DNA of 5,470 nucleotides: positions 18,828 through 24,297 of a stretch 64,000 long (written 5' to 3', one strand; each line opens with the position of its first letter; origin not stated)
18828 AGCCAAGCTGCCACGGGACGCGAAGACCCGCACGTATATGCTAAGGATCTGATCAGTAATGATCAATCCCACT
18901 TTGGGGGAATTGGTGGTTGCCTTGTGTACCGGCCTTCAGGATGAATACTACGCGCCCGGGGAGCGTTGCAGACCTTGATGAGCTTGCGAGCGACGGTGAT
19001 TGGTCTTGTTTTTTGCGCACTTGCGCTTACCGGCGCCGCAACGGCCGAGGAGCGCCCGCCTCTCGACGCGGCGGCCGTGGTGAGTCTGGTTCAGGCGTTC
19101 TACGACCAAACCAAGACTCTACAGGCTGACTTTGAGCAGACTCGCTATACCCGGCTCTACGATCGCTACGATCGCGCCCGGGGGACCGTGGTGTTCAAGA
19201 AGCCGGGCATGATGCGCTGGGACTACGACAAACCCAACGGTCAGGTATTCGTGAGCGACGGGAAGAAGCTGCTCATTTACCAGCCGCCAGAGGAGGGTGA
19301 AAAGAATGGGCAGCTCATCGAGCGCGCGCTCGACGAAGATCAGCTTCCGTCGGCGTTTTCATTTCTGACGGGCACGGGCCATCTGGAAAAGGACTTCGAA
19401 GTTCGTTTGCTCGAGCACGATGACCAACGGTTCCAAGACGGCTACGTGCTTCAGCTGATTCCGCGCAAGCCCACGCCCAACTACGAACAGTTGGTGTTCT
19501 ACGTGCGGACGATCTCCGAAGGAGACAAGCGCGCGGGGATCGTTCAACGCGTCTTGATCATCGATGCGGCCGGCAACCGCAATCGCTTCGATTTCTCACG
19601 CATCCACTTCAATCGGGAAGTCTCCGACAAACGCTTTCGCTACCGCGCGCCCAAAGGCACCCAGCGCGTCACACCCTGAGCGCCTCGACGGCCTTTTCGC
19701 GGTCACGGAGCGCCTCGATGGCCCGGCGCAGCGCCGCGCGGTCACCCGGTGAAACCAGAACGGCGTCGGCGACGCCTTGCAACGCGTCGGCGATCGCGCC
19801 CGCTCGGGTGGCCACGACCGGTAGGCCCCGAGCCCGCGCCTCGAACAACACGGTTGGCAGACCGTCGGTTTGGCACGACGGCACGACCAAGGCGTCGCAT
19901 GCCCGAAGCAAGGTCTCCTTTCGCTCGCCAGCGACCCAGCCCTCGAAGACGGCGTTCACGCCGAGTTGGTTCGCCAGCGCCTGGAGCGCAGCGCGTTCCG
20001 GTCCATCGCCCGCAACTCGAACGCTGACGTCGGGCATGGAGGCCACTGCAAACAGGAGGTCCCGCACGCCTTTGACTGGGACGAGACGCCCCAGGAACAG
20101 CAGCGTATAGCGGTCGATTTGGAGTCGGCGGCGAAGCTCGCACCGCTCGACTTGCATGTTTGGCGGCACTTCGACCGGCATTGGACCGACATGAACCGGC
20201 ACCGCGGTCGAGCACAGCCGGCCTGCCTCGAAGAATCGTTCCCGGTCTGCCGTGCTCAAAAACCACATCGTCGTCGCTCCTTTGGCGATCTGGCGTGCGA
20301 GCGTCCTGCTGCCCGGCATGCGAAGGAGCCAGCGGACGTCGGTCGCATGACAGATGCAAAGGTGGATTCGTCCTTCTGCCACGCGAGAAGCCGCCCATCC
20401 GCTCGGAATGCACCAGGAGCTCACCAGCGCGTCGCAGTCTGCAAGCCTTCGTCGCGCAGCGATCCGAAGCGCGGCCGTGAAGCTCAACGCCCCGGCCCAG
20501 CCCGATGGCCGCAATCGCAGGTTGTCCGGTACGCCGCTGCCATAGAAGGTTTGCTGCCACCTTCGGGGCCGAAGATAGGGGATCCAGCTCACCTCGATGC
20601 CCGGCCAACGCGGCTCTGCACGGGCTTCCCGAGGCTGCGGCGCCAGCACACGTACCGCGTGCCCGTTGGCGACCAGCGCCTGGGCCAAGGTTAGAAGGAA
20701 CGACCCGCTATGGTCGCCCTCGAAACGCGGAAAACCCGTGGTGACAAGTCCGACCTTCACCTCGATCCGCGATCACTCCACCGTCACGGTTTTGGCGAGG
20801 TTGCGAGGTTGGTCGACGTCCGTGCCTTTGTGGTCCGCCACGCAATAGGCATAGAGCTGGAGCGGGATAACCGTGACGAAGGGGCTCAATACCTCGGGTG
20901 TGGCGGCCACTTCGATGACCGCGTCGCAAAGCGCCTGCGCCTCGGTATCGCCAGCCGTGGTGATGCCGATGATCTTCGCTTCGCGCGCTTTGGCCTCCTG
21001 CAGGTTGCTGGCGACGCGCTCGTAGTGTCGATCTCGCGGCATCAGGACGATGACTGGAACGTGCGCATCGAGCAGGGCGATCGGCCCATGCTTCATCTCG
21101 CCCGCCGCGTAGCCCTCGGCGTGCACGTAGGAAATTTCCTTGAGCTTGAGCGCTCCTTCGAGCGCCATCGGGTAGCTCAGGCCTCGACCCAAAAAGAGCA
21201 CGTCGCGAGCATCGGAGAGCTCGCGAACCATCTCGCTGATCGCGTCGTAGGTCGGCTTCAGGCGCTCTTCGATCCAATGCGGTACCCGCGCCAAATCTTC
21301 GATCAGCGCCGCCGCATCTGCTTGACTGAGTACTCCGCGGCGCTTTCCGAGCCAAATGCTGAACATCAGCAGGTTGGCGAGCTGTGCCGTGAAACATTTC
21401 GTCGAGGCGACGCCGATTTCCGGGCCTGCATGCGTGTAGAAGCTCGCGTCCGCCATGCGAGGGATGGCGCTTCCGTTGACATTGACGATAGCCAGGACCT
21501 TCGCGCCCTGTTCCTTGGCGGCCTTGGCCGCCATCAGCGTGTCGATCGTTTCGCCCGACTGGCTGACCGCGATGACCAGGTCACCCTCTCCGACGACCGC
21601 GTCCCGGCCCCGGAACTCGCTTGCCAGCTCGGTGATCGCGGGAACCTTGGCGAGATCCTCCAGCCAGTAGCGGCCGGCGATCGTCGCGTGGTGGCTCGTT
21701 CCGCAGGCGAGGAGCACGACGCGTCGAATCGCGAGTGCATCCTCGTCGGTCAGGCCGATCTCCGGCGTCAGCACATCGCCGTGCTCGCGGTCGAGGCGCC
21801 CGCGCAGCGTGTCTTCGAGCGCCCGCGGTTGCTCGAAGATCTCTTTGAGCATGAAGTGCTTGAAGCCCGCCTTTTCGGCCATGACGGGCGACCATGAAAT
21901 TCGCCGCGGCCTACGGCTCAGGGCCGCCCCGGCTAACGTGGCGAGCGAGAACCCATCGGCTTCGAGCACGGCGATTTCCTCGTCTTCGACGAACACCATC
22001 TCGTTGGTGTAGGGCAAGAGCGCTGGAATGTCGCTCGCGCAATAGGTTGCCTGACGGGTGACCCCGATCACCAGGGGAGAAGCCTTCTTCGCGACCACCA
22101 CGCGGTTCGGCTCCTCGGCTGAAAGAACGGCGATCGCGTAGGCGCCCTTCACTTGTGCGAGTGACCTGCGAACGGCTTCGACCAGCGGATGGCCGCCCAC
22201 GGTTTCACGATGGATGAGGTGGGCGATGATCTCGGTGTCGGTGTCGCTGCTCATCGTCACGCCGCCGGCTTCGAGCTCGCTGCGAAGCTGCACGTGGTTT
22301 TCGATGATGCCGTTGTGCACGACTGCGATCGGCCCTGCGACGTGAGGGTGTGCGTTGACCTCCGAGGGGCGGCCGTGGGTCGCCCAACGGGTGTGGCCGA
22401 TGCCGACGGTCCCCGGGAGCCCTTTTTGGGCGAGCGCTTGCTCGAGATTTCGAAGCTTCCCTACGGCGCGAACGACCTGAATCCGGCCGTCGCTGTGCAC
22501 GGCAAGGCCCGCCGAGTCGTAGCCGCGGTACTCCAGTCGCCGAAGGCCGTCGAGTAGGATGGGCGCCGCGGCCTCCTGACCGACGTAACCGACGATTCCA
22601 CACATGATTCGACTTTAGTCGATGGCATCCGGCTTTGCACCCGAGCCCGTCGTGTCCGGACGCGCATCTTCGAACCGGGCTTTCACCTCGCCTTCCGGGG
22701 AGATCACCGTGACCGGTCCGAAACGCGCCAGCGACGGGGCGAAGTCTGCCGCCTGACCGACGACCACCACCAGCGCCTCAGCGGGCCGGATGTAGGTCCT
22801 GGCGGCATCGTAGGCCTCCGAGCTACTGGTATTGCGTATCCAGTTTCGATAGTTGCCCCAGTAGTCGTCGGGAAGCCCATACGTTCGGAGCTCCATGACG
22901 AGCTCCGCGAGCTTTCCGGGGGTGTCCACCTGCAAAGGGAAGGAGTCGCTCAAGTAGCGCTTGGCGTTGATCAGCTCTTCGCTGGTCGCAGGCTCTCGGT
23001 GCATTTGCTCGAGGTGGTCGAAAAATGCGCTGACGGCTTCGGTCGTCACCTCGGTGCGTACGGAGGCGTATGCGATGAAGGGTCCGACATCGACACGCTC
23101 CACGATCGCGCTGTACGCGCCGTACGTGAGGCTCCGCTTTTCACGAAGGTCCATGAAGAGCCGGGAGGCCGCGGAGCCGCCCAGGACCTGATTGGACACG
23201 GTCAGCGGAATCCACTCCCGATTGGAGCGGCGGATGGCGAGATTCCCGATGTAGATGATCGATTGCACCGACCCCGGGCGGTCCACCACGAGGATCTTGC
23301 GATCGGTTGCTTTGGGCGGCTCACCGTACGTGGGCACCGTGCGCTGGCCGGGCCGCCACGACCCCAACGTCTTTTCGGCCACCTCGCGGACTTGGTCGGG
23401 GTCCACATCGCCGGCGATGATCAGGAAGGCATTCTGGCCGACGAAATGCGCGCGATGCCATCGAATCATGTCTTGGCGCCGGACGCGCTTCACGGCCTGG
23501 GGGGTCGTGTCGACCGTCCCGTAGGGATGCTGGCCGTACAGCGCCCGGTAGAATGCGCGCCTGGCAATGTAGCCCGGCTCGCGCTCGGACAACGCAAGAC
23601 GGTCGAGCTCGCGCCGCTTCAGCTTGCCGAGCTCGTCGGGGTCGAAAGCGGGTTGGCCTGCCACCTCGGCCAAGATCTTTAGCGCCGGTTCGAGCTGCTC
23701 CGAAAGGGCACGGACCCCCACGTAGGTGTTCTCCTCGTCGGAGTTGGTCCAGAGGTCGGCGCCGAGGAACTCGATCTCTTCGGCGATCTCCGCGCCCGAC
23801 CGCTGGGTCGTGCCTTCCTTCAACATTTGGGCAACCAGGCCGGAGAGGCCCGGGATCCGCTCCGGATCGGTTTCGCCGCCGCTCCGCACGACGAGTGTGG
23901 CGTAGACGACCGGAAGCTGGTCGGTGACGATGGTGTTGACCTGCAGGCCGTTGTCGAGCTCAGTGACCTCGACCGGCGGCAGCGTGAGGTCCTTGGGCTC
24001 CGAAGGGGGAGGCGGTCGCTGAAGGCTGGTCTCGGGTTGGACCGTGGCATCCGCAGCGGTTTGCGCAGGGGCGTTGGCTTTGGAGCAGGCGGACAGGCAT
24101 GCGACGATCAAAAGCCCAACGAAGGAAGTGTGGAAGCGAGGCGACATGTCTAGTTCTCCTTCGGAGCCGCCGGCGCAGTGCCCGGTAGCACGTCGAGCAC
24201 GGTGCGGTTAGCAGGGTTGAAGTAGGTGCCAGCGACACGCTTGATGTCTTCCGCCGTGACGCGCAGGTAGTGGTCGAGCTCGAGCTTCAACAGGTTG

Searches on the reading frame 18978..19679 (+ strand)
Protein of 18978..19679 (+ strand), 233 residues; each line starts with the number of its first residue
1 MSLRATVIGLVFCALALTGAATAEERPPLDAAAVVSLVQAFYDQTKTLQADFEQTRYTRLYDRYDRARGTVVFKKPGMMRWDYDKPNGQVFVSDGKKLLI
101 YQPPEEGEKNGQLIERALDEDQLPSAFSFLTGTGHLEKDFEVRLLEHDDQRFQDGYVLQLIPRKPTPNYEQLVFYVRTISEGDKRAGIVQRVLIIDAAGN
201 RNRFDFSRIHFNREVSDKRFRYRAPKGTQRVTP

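Call 12: find_homologous_proteins(query=window:18978-19679:+)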
Query window:18978-19679:+ (233 aa): 620 proteins with E <= 0.001 among 1623 candidates; the best 120 are listed.
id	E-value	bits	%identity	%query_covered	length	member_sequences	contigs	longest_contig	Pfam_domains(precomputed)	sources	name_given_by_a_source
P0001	5.5e-152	521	100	100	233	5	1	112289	PF03548.23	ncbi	ncbi:MAG: outer membrane lipoprotein carrier protein LolA [Polyangiales bacterium]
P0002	2.9e-144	496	96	97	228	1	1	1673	PF03548.23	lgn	-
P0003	5.9e-132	456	87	100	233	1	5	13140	PF03548.23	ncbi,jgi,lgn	ncbi:MAG: outer membrane lipoprotein carrier protein LolA [Myxococcales bacterium]|jgi:outer membran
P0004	4.0e-131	453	87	100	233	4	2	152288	PF03548.23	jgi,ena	-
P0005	4.1e-131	453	87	100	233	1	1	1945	PF03548.23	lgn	-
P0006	1.9e-130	451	87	100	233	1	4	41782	PF03548.23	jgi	jgi:outer membrane lipoprotein carrier protein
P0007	2.0e-130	451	87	100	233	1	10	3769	PF03548.23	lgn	-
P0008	2.4e-130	450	87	100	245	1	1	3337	PF03548.23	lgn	-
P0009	5.4e-130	449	86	100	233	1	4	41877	PF03548.23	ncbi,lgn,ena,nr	ncbi:MAG TPA: outer membrane lipoprotein carrier protein LolA [Polyangiales bacterium]|nr:outer memb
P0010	2.5e-129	447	86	100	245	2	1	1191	PF03548.23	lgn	-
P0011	4.9e-129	446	85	100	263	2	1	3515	PF03548.23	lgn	-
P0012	7.7e-128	442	85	100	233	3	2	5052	PF03548.23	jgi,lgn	jgi:outer membrane lipoprotein carrier protein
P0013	9.6e-128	442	85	100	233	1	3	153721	PF03548.23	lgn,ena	-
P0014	1.5e-126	438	85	100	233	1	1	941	PF03548.23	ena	-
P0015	1.1e-124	432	83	100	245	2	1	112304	PF03548.23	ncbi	-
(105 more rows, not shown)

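Call 13: search_protein_families(library=pfam, proteins=[window:18978-19679:+])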
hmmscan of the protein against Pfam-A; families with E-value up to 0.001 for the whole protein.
window:18978-19679:+ (233 aa): 1 family
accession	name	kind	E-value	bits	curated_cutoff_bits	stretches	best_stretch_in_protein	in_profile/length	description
PF03548.22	LolA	-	1e-23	84.3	23.6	1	44-222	2-164/165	Outer membrane lipoprotein carrier protein LolA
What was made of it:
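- Checked: LolA starts at 18978 (call 13).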

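Call 15: find_related_loci(query=A1, collection=genome_contigs, flank=4000)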
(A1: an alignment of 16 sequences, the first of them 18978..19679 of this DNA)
Query A1 (233 aa) in genome_contigs; peptide patterns used: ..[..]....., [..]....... (x = any residue, [..] = any of these).
600 stretches matched a pattern (row limit reached: there are more); 589 encode a relative of the query (tblastn E <= 1e-3); the best 80 are kept; 80 distinct loci.
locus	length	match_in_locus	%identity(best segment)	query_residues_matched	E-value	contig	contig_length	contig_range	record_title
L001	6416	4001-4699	87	1-233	6e-140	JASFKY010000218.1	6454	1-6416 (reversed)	MAG: Myxococcales bacterium isolate D0817M02metaG_Bin_93 D0817M02metaG_FD_scaffold_6655_c1, whole genome shotgun sequenc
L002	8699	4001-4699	83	1-233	9e-130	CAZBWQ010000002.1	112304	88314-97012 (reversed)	MAG TPA_asm: uncultured Sandaracinaceae bacterium isolate binchicken_co176_246 genome assembly, contig: NODE_15_length_1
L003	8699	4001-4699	86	1-233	4e-130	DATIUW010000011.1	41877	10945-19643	MAG TPA_asm: Polyangiales bacterium isolate SMAG_U15991 k141_556909, whole genome shotgun sequence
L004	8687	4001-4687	82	8-233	7e-128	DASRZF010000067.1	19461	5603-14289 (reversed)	MAG TPA_asm: Polyangiales bacterium isolate SMAG_U14152 k141_3146007, whole genome shotgun sequence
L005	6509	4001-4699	79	1-233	3e-127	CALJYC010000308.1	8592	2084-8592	MAG: uncultured bacterium isolate N3_Bin_MAXBIN__017_sub_1 genome assembly, contig: c_000003058328, whole genome shotgun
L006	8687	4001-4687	81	8-233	2e-125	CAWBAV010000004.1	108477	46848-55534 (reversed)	MAG: uncultured delta proteobacterium isolate MFD09779.bin.1.20 genome assembly, contig: contig_15167, whole genome shot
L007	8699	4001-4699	79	1-233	3e-125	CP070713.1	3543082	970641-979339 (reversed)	MAG: Myxococcales bacterium isolate bin5 chromosome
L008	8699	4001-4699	87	1-233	1e-124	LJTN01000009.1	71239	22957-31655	MAG: Myxococcales bacterium SG8_38 WOR_8-12_137, whole genome shotgun sequence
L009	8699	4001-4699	77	1-233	3e-124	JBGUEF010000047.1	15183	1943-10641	MAG: Deltaproteobacteria bacterium isolate 35D-01 NODE_47_length_15183_cov_2.609294, whole genome shotgun sequence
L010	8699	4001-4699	79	1-233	2e-124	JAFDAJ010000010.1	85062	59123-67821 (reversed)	MAG: Deltaproteobacteria bacterium isolate AB_1215_Bin_95 AB_1215_Bin_95_scaffold_299, whole genome shotgun sequence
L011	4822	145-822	79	8-233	4e-122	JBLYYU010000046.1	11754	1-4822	MAG: Polyangiales bacterium isolate EBRS3.bin2 k97_39159, whole genome shotgun sequence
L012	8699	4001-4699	77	1-233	1e-121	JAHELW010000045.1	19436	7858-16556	MAG: Myxococcales bacterium isolate Ww639 NODE_7737_length_19436_cov_4.544188, whole genome shotgun sequence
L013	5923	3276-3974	78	1-233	1e-120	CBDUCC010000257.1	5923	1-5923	MAG TPA_asm: uncultured Myxococcales bacterium isolate ERR2431956_metabat2_51 genome assembly, contig: ERZ23880148.5811,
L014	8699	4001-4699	76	1-233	2e-120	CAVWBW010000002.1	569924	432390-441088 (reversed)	MAG: uncultured delta proteobacterium isolate MFD03804.bin.1.273 genome assembly, contig: contig_2236, whole genome shot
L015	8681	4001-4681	76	7-233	1e-120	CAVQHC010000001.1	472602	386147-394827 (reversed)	MAG: uncultured delta proteobacterium isolate MFD09964.bin.1.233 genome assembly, contig: contig_10363, whole genome sho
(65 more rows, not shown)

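Call 62: find_encoding_contigs(protein=P0001, flank=2500, max_places=2)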
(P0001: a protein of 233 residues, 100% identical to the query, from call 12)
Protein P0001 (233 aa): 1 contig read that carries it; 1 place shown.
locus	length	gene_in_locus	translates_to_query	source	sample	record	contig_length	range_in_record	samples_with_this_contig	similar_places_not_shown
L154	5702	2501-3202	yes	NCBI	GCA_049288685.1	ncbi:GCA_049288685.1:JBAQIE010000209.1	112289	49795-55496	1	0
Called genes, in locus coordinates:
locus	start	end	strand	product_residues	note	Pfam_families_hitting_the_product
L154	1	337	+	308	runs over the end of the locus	-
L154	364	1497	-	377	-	-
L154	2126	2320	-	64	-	PF04325:DUF465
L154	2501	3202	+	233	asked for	PF03548:LolA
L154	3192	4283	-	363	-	PF13439:Glyco_transf_4 (weak), PF13579:Glyco_trans_4_4, PF00534:Glycos_transf_1, PF13692:Glyco_trans_1_4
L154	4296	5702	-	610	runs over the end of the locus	PF13522:GATase_6, PF13537:GATase_7, PF01380:SIS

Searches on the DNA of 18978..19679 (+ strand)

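Call 67: search_rna_families(sources=[L030, L004, L019, L035, L037, L038, L040, L044, L048, L049, L053, L055, L061], threshold=gathering)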
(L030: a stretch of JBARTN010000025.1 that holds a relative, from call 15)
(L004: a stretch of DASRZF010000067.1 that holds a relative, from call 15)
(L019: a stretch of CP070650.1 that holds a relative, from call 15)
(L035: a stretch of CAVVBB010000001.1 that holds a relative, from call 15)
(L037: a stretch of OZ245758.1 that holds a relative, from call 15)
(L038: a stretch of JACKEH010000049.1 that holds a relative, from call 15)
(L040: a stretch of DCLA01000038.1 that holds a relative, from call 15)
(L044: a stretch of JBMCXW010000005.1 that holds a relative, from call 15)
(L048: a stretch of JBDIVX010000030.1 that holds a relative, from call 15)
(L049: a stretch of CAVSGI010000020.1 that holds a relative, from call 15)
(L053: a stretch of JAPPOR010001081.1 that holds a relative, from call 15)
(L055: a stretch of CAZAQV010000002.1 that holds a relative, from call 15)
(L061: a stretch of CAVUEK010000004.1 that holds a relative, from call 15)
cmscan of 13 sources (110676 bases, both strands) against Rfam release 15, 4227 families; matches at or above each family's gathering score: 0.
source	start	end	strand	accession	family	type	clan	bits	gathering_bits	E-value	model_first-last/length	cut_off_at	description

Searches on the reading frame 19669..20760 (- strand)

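Call 13: search_protein_families(library=pfam, proteins=[window:19669-20760:-])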
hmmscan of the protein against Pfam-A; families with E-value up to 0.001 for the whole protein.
window:19669-20760:- (363 aa): 5 families
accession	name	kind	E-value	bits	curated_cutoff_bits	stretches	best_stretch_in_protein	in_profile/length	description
PF13692.12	Glyco_trans_1_4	-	2.6e-25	89.8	27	1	218-351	2-139/142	Glycosyl transferases group 1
PF00534.26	Glycos_transf_1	-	9.1e-24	84.3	26.4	1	212-356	8-160/172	Glycosyl transferases group 1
PF13579.12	Glyco_trans_4_4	-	1.2e-07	32.6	29.7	1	22-180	7-146/158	Glycosyl transferase 4-like domain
PF13439.12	Glyco_transf_4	-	8.4e-07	29.6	28.5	1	20-159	6-131/170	Glycosyltransferase Family 4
PF13407.12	Peripla_BP_4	-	0.00095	19.2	35.1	0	322-354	47-79/258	Periplasmic binding protein domain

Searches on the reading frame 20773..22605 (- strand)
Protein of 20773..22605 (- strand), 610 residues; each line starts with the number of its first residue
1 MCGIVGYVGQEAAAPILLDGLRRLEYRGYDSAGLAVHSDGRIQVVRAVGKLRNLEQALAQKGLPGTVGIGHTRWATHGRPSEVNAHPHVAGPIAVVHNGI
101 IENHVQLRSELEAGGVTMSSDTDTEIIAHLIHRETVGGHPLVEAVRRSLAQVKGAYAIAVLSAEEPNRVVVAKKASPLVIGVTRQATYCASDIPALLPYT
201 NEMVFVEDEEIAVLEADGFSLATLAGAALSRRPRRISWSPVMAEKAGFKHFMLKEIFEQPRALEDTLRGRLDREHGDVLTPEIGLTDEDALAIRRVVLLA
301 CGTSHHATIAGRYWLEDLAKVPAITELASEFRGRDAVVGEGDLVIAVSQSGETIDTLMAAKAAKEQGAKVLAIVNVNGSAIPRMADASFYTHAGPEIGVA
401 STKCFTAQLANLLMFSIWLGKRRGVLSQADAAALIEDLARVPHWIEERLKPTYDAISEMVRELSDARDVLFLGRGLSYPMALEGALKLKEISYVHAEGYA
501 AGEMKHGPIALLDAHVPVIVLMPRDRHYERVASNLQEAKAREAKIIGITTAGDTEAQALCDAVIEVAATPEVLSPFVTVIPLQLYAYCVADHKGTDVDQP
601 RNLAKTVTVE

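Call 63: search_protein_families(library=pfam, proteins=[window:20773-22605:-])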
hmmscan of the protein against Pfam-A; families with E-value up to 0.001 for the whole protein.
window:20773-22605:- (610 aa): 4 families
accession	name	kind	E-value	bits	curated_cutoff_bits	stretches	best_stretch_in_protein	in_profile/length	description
PF01380.27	SIS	-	1.6e-60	203.1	25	2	294-415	6-128/131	SIS domain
PF13522.11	GATase_6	-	2.5e-20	73.2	27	1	65-192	10-130/130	Glutamine amidotransferase domain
PF13537.11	GATase_7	-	2.5e-14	53.8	25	1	87-197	15-122/123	Glutamine amidotransferase domain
PF13580.11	SIS_2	-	8.6e-05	23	27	1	338-374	101-137/138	SIS domain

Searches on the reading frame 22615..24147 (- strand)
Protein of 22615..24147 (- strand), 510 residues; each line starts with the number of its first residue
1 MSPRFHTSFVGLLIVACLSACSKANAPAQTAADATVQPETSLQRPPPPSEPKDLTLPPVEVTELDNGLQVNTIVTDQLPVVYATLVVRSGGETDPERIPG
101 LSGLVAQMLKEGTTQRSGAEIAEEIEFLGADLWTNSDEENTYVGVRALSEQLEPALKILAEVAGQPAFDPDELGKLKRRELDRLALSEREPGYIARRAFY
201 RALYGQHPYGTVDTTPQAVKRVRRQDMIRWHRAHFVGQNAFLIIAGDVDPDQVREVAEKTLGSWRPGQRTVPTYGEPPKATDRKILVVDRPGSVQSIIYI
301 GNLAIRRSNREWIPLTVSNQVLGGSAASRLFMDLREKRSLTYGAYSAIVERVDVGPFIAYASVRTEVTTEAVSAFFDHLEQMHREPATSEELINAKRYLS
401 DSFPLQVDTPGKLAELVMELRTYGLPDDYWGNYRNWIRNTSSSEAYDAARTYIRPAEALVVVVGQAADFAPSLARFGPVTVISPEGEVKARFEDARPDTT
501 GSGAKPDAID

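Call 63: search_protein_families(library=pfam, proteins=[window:22615-24147:-])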
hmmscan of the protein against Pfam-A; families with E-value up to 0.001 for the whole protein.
window:22615-24147:- (510 aa): 2 families
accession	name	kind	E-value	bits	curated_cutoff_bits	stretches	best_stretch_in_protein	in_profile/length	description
PF05193.26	Peptidase_M16_C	-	8e-30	104.5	23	1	222-398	2-180/181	Peptidase M16 inactive domain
PF00675.25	Peptidase_M16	-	2e-16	60.6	22.3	1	78-209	10-141/149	Insulinase (Peptidase family M16)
